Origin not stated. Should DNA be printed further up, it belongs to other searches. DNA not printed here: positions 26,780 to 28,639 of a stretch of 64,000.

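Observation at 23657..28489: Tandem cobalamin-type radical SAM paralogues translationally coupled to a His-rich DUF4405-like membrane protein and a double FxLYD-like protein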

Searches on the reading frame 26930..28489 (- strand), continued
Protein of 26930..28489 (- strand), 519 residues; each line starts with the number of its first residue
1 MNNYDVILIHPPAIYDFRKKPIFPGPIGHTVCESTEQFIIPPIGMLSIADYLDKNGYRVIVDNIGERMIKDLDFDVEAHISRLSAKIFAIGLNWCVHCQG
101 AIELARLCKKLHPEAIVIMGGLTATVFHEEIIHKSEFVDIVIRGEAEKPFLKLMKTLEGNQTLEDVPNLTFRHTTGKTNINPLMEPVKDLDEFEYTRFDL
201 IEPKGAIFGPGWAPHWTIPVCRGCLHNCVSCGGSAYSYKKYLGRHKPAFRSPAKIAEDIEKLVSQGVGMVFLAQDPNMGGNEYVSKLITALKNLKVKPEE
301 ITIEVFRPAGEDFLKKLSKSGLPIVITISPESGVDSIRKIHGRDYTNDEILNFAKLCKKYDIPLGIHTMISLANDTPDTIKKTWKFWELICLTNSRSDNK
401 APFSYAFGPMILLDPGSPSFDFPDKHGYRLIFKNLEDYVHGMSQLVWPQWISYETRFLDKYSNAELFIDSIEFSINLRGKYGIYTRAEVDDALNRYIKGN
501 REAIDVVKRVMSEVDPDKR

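Call 29: find_related_loci(query=A1, collection=genome_contigs, flank=10000)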
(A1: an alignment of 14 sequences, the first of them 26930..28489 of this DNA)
Query A1 (519 aa) in genome_contigs; peptide patterns used: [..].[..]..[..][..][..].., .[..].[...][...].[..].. (x = any residue, [..] = any of these).
100 stretches matched a pattern; 63 encode a relative of the query (tblastn E <= 1e-3); 61 distinct loci.
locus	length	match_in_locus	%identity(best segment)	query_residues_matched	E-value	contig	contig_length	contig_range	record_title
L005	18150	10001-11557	63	1-519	0e+0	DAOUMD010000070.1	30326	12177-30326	MAG TPA_asm: Anaerolineae bacterium isolate W31_78 k127_559878, whole genome shotgun sequence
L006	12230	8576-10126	61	1-519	0e+0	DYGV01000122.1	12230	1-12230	MAG TPA_asm: Anaerolinea thermophila isolate BE2012_54_8 Afr_mines_BE2012_2262_length_12230_cov_3_487803, whole genome s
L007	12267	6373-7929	61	1-519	0e+0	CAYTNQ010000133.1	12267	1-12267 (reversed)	MAG TPA_asm: uncultured Anaerolineales bacterium isolate binchicken_co294_35 genome assembly, contig: NODE_4953_length_1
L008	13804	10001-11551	59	3-519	0e+0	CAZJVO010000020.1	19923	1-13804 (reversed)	MAG TPA_asm: uncultured Dehalococcoidales bacterium isolate SRP239243_co2_209 genome assembly, contig: NODE_4329_length_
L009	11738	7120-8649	60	3-512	0e+0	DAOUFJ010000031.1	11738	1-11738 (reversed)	MAG TPA_asm: Dehalococcoidales bacterium isolate R103_7 k99_648596, whole genome shotgun sequence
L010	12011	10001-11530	61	3-512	0e+0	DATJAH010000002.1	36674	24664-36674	MAG TPA_asm: Anaerolineales bacterium isolate SMAG_U15322 k141_4435714, whole genome shotgun sequence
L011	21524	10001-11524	61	3-510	0e+0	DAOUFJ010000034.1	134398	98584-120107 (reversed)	MAG TPA_asm: Dehalococcoidales bacterium isolate R103_7 k99_397820, whole genome shotgun sequence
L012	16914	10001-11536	62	1-512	0e+0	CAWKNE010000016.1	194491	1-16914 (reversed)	MAG: uncultured Chloroflexia bacterium isolate MFD01231.bin.1.3 genome assembly, contig: contig_35770, whole genome shot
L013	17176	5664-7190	61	3-511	0e+0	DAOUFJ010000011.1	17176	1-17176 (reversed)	MAG TPA_asm: Dehalococcoidales bacterium isolate R103_7 k99_609951, whole genome shotgun sequence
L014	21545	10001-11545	59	3-519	0e+0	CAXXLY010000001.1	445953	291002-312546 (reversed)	MAG: Anaerolineales bacterium isolate db28be52-e32f-4f71-9c49-3cbd2ddbe7d1 genome assembly, contig: contig_1, whole geno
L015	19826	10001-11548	59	4-519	0e+0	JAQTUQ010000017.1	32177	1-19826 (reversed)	MAG: Dehalococcoidales bacterium isolate STB_68 NODE_2917_length_32177_cov_4.138627_Sandtown_B, whole genome shotgun seq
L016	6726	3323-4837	59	3-507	0e+0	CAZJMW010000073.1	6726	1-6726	MAG TPA_asm: uncultured Dehalococcoidales bacterium isolate binchicken_co43_116 genome assembly, contig: NODE_19806_leng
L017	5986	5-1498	59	22-519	0e+0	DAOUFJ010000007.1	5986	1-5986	MAG TPA_asm: Dehalococcoidales bacterium isolate R103_7 k99_521997, whole genome shotgun sequence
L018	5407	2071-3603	57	4-512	0e+0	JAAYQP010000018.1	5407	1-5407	MAG: Clostridiales bacterium isolate AS22ysBPME_71 8833_AS22, whole genome shotgun sequence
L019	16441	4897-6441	56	3-519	0e+0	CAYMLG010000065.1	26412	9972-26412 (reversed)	MAG TPA_asm: uncultured Anaerolineaceae bacterium isolate binchicken_co350_84 genome assembly, contig: NODE_2427_length_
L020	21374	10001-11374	62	1-460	0e+0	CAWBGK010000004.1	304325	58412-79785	MAG: uncultured Chloroflexia bacterium isolate MFD04716.bin.2.192 genome assembly, contig: contig_12564, whole genome sh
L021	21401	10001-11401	62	1-469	0e+0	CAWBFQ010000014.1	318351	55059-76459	MAG: uncultured Chloroflexia bacterium isolate MFD04716.bin.2.296 genome assembly, contig: contig_96655, whole genome sh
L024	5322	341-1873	53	4-511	0e+0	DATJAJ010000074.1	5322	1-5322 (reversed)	MAG TPA_asm: Nitrososphaerales archaeon isolate SMAG_U15324 k141_1929907, whole genome shotgun sequence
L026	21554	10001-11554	51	5-518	0e+0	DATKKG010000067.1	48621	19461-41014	MAG TPA_asm: Conexivisphaerales archaeon isolate SMAG_U14651 k141_4274473, whole genome shotgun sequence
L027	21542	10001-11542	54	5-519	0e+0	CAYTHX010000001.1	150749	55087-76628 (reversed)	MAG TPA_asm: uncultured Nitrososphaeria archaeon isolate SRP141552_co1_240 genome assembly, contig: NODE_25_length_15074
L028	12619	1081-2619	51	1-515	0e+0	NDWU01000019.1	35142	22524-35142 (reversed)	MAG: Candidatus Terraquivivens tikiterensis isolate NZ13-MG1 contig_220_18, whole genome shotgun sequence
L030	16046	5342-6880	52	4-518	0e+0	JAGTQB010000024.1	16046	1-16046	MAG: Candidatus Bathyarchaeota archaeon isolate JZ_bin_23 JZ_bin_23_NODE_24, whole genome shotgun sequence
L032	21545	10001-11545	49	4-519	2e-175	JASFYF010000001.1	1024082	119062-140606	MAG: Candidatus Nezhaarchaeota archaeon isolate JZ-3_D_bin_91 NODE_1_length_1024082_cov_4.633993, whole genome shotgun s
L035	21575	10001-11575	47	1-519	5e-166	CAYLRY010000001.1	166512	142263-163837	MAG TPA_asm: uncultured Dehalococcoidales bacterium isolate binchicken_co43_148 genome assembly, contig: NODE_39_length_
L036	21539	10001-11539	47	1-512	1e-165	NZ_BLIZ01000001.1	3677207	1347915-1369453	Geobacter sp. AOG1 scaffold1, whole genome shotgun sequence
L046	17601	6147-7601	48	4-484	5e-158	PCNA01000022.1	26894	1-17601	MAG: Candidatus Bathyarchaeota archaeon B24-2 bin242_scaffold1899, whole genome shotgun sequence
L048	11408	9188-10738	46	2-510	2e-156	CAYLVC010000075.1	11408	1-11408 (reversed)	MAG TPA_asm: uncultured Dehalococcoidales bacterium isolate SRP192927_co7_416 genome assembly, contig: NODE_11497_length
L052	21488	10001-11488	44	1-489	2e-147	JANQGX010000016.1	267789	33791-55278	MAG: SAR324 cluster bacterium isolate PL23b_bin.69 k99_3004540, whole genome shotgun sequence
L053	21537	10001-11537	64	1-512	0e+0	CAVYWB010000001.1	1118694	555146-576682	MAG: uncultured Chloroflexia bacterium isolate MFD01476.bin.1.140 genome assembly, contig: contig_13592, whole genome sh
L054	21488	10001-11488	42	1-489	1e-141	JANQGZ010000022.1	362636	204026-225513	MAG: SAR324 cluster bacterium isolate PL23b_bin.72 k99_2866945, whole genome shotgun sequence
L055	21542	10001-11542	45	1-515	2e-149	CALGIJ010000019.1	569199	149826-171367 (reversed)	MAG TPA_asm: uncultured Desulfobacterales bacterium isolate SRR3330205_bin.88_CONCOCT_v1.1_MAG genome assembly, contig:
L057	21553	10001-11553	69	1-519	0e+0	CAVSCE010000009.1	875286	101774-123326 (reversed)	MAG: uncultured Chloroflexia bacterium isolate MFD02979.bin.2.112 genome assembly, contig: contig_34391, whole genome sh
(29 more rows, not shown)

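Call 32: search_protein_families(library=ncbifam, proteins=[L028:1081-2730:+, L032:9989-11611:+, L030:5339-6940:+, L046:6141-7880:+, L024:335-1948:+, L027:9983-11599:+, L026:9980-11605:+, L036:10001-11635:+, L052:9959-11647:+, L048:9179-10837:+], max_evalue=1e-30)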
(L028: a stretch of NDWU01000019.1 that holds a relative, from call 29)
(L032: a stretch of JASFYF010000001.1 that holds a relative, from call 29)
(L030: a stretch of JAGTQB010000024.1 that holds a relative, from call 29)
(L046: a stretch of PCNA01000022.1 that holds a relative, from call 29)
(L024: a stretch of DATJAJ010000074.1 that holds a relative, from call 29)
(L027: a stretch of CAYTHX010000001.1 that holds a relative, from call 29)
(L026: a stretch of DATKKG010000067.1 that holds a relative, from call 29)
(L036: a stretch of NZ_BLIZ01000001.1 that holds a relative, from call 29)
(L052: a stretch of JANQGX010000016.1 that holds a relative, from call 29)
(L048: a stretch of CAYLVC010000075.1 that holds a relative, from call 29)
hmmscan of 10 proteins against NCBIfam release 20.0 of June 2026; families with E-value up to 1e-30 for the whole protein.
L028:1081-2730:+ (549 aa): 1 family
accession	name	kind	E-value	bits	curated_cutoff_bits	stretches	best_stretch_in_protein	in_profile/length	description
TIGR04190.1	B12_SAM_Ta0216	equivalog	2.9e-116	389.3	500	1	5-535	1-526/554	TIGR04190 family B12-binding domain/radical SAM domain protein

L032:9989-11611:+ (540 aa): 1 family
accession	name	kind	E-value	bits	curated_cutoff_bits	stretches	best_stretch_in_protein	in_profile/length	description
TIGR04190.1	B12_SAM_Ta0216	equivalog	1.8e-114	383.3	500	1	6-528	1-524/554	TIGR04190 family B12-binding domain/radical SAM domain protein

L030:5339-6940:+ (533 aa): 1 family
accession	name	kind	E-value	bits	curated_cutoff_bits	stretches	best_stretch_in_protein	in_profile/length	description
TIGR04190.1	B12_SAM_Ta0216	equivalog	7.6e-122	407.7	500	1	3-524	1-524/554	TIGR04190 family B12-binding domain/radical SAM domain protein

L046:6141-7880:+ (579 aa): 1 family
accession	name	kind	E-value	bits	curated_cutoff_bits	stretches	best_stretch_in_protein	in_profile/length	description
TIGR04190.1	B12_SAM_Ta0216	equivalog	2.4e-133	445.7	500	1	4-484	1-484/554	TIGR04190 family B12-binding domain/radical SAM domain protein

L024:335-1948:+ (537 aa): 1 family
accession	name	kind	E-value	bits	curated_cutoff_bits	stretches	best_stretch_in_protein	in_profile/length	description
TIGR04190.1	B12_SAM_Ta0216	equivalog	2.3e-120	402.8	500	1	4-530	1-524/554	TIGR04190 family B12-binding domain/radical SAM domain protein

L027:9983-11599:+ (538 aa): 1 family
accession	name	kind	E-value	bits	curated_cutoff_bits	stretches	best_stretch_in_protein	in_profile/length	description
TIGR04190.1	B12_SAM_Ta0216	equivalog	3.1e-123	412.3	500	1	7-529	1-524/554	TIGR04190 family B12-binding domain/radical SAM domain protein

L026:9980-11605:+ (541 aa): 1 family
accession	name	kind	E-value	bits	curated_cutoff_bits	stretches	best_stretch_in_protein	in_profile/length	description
TIGR04190.1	B12_SAM_Ta0216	equivalog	5.7e-110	368.5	500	1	8-514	1-504/554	TIGR04190 family B12-binding domain/radical SAM domain protein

L036:10001-11635:+ (544 aa): 1 family
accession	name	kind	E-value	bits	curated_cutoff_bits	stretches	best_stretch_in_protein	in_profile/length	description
TIGR04190.1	B12_SAM_Ta0216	equivalog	1.1e-107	360.9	500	1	5-499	1-502/554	TIGR04190 family B12-binding domain/radical SAM domain protein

L052:9959-11647:+ (562 aa): 1 family
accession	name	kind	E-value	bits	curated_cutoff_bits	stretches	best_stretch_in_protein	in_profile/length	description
TIGR04190.1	B12_SAM_Ta0216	equivalog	1e-103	347.9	500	1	19-556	1-532/554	TIGR04190 family B12-binding domain/radical SAM domain protein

L048:9179-10837:+ (552 aa): 1 family
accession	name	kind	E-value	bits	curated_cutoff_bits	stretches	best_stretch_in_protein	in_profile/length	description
TIGR04190.1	B12_SAM_Ta0216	equivalog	1.6e-105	353.8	500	1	7-522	1-514/554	TIGR04190 family B12-binding domain/radical SAM domain protein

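Call 37: search_protein_families(library=pfam, proteins=[L036:108-1727:+, L036:2070-2906:+, L036:2872-4071:+, L036:4113-5312:+, L036:5510-6280:+, L036:5480-6235:-, L036:11798-12571:-, L036:13127-16015:-, L036:16124-16792:-, L036:6305-9052:+], max_evalue=0.0001)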
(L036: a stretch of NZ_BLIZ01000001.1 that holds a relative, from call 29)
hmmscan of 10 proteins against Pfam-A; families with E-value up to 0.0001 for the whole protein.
L036:108-1727:+ (539 aa): 5 families
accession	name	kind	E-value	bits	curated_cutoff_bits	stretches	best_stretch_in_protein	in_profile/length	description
PF13183.11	Fer4_8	-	1.3e-10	42.1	27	1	84-170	2-68/68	4Fe-4S dicluster domain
PF13534.11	Fer4_17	-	1.1e-08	35.9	22.2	1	87-171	2-61/61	4Fe-4S dicluster domain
PF13187.11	Fer4_9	-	1.6e-05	25.3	27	0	85-98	35-48/52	4Fe-4S dicluster domain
PF12838.12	Fer4_7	-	4e-05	24.4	27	0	87-170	2-52/52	4Fe-4S dicluster domain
PF13237.11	Fer4_10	-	6.6e-05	23.2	25.5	0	155-175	8-29/53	4Fe-4S dicluster domain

L036:2070-2906:+ (278 aa): 8 families
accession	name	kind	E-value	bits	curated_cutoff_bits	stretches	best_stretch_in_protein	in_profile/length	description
PF13247.11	Fer4_11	-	1.4e-18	67.4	26.2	2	136-187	6-59/100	4Fe-4S dicluster domain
PF12838.12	Fer4_7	-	1.5e-11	45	27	2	171-239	1-52/52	4Fe-4S dicluster domain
PF13187.11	Fer4_9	-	3.3e-09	37.1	27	2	171-240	1-52/52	4Fe-4S dicluster domain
PF13237.11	Fer4_10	-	6.6e-09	36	25.5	1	167-236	4-53/53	4Fe-4S dicluster domain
PF12837.12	Fer4_6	-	1.1e-07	31.9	25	1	167-185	4-22/24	4Fe-4S binding domain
PF00037.32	Fer4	-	7.4e-06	26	21.1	1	168-185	4-21/24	4Fe-4S binding domain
PF12797.12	Fer4_2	-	7.5e-05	22.9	24.5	1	164-184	2-22/22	4Fe-4S binding domain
PF12798.12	Fer4_3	-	0.0001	23.3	27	0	172-185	1-14/15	4Fe-4S binding domain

L036:2872-4071:+ (399 aa): 1 family
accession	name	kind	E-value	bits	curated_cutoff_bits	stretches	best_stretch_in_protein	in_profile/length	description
PF03916.19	NrfD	-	6.4e-42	144.7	25.8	1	58-342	4-299/313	Polysulphide reductase, NrfD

L036:4113-5312:+ (399 aa): 4 families
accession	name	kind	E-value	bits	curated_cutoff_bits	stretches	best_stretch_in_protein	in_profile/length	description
PF00266.25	Aminotran_5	-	4.8e-86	289.5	21.5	1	8-377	1-369/371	Aminotransferase class-V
PF01053.26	Cys_Met_Meta_PP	-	1e-10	41.2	27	1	83-223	79-214/381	Cys/Met metabolism PLP-dependent enzyme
PF01041.23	DegT_DnrJ_EryC1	-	5.9e-09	36.1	19.8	1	79-222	47-186/360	DegT/DnrJ/EryC1/StrS aminotransferase family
PF01212.27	Beta_elim_lyase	-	9.8e-07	28.8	27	1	81-232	57-215/288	Beta-eliminating lyase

L036:5510-6280:+ (256 aa): 2 families
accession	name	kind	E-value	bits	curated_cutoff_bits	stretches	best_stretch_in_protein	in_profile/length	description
PF01614.24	IclR_C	-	6.3e-34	117.5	24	1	78-249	3-174/174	Bacterial transcriptional regulator IclR C-terminal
PF09339.16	HTH_IclR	-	9.9e-15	54.5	22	1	9-60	1-52/52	IclR helix-turn-helix domain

L036:5480-6235:- (251 aa): 0 families

L036:11798-12571:- (257 aa): 0 families

L036:13127-16015:- (962 aa): 3 families
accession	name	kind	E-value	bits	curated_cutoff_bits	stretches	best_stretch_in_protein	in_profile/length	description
PF13676.11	TIR_2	-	1.1e-12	48.9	28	1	6-134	1-115/122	TIR domain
PF08357.16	SEFIR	-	1e-11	45.8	23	1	5-120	2-132/150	SEFIR domain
PF05729.18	NACHT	-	2.8e-05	24.4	26.7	0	347-509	10-166/167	NACHT domain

L036:16124-16792:- (222 aa): 0 families

L036:6305-9052:+ (915 aa): 3 families
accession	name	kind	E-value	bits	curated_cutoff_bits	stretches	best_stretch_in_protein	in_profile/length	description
PF00384.28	Molybdopterin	-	2.5e-26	93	24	1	133-626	1-353/353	Molybdopterin oxidoreductase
PF01568.27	Molydop_binding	-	2.3e-14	53.8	26.8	1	745-858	1-98/110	Molydopterin dinucleotide binding domain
PF21423.2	AhtL-like_1st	-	6.7e-09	35.6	27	1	73-125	5-53/55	Pyrogallol hydroxytransferase large subunit-like, domain 1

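Call 47: search_protein_representatives(protein=window:26930-28489:-)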
Query: 519 residues. Proteins with E-value up to 0.001 (for the whole library): 14234; up to 1e-10: 3040; up to 1e-30: 326. The best 150 are listed.
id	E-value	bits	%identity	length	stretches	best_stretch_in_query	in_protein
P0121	2.2e-165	567.5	50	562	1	1-516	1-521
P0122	6.1e-157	539.6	48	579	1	3-491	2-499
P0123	3.9e-135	467.7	44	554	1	8-508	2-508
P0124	5.0e-129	447.5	42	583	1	3-489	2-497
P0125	1.3e-127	442.9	45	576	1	3-512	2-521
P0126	2.2e-122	425.6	44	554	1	3-466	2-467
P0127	2.6e-122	425.4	43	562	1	4-485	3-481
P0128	7.4e-120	417.3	44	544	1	1-488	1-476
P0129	6.3e-119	414.2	42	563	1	3-482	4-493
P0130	1.5e-118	413.0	45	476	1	2-462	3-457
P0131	4.4e-107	375.1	40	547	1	4-485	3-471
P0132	1.4e-106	373.5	54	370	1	3-327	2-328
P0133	2.1e-105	369.6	44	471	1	96-498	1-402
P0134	2.1e-97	343.2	38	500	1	4-506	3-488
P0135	7.0e-96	338.1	39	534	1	42-473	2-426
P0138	6.2e-82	292.1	36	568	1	5-494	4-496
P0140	5.8e-79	282.3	37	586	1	4-462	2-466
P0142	1.8e-78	280.7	32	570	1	4-490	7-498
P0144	9.4e-78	278.3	33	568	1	6-506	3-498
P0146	7.9e-77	275.3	32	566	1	3-498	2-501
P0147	3.9e-76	273.0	32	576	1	4-491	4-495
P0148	3.9e-76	273.0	34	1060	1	8-510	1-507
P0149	5.5e-75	269.2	32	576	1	5-510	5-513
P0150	7.2e-75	268.8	34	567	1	4-502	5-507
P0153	1.9e-74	267.4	33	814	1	2-492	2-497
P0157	1.3e-73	264.6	34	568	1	2-490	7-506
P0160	1.4e-72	261.2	33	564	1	5-495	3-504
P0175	5.8e-68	246.0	30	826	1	3-504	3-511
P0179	5.7e-67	242.7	30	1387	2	5-479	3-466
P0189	7.8e-65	235.7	32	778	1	4-465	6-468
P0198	1.9e-62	227.8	32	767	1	4-463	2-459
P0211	7.1e-59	216.0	35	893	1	25-460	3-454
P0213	9.5e-59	215.6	27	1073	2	37-439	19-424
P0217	2.4e-57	211.0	32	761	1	5-464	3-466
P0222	2.2e-56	207.8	32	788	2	221-480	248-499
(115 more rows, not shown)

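Call 48: search_protein_families(library=ncbifam, proteins=[P0138, P0140, P0142, P0144, P0146, P0147, P0149, P0150, P0157, P0160], max_evalue=1e-40)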
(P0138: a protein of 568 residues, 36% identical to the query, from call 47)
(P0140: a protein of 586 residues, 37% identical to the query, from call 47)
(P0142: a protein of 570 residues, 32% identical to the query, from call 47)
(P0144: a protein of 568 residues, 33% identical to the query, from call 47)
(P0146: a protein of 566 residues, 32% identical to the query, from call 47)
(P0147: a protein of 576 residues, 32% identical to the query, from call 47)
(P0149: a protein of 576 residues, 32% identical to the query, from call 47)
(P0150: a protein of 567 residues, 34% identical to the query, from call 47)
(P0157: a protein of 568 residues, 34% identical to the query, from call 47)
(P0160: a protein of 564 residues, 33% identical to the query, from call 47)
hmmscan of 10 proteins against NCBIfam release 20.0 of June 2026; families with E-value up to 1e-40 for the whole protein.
P0138 (568 aa): 1 family
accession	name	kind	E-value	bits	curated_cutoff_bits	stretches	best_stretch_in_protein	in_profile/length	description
TIGR04190.1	B12_SAM_Ta0216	equivalog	1.1e-182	608.5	500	1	4-537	1-526/554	TIGR04190 family B12-binding domain/radical SAM domain protein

P0140 (586 aa): 1 family
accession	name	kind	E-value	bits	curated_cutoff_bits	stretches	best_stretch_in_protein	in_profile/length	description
TIGR04190.1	B12_SAM_Ta0216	equivalog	4.3e-202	672.6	500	1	3-539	1-536/554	TIGR04190 family B12-binding domain/radical SAM domain protein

P0142 (570 aa): 1 family
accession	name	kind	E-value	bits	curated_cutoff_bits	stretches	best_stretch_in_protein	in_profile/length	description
TIGR04190.1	B12_SAM_Ta0216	equivalog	3.5e-178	593.7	500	1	8-529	1-522/554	TIGR04190 family B12-binding domain/radical SAM domain protein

P0144 (568 aa): 1 family
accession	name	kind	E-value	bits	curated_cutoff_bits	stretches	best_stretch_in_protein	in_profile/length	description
TIGR04190.1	B12_SAM_Ta0216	equivalog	1.1e-179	598.5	500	1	4-536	3-532/554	TIGR04190 family B12-binding domain/radical SAM domain protein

P0146 (566 aa): 1 family
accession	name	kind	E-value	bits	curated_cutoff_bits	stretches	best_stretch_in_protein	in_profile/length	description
TIGR04190.1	B12_SAM_Ta0216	equivalog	3e-190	633.5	500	1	4-545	1-546/554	TIGR04190 family B12-binding domain/radical SAM domain protein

P0147 (576 aa): 1 family
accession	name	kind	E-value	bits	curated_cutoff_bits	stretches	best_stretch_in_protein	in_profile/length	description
TIGR04190.1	B12_SAM_Ta0216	equivalog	7.2e-195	648.7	500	1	5-538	1-529/554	TIGR04190 family B12-binding domain/radical SAM domain protein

P0149 (576 aa): 1 family
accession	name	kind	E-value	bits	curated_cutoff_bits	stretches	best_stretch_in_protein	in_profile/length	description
TIGR04190.1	B12_SAM_Ta0216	equivalog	1.8e-198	660.7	500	1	5-514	1-504/554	TIGR04190 family B12-binding domain/radical SAM domain protein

P0150 (567 aa): 1 family
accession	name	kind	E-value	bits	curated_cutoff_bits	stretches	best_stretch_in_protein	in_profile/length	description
TIGR04190.1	B12_SAM_Ta0216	equivalog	1.3e-186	621.5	500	1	6-523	1-516/554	TIGR04190 family B12-binding domain/radical SAM domain protein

P0157 (568 aa): 1 family
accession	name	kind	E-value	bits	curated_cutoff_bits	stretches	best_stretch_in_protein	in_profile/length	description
TIGR04190.1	B12_SAM_Ta0216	equivalog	1.8e-186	621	500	1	10-513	1-503/554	TIGR04190 family B12-binding domain/radical SAM domain protein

P0160 (564 aa): 1 family
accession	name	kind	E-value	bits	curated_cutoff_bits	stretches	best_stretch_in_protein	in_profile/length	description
TIGR04190.1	B12_SAM_Ta0216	equivalog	4e-192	639.7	500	1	3-511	1-504/554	TIGR04190 family B12-binding domain/radical SAM domain protein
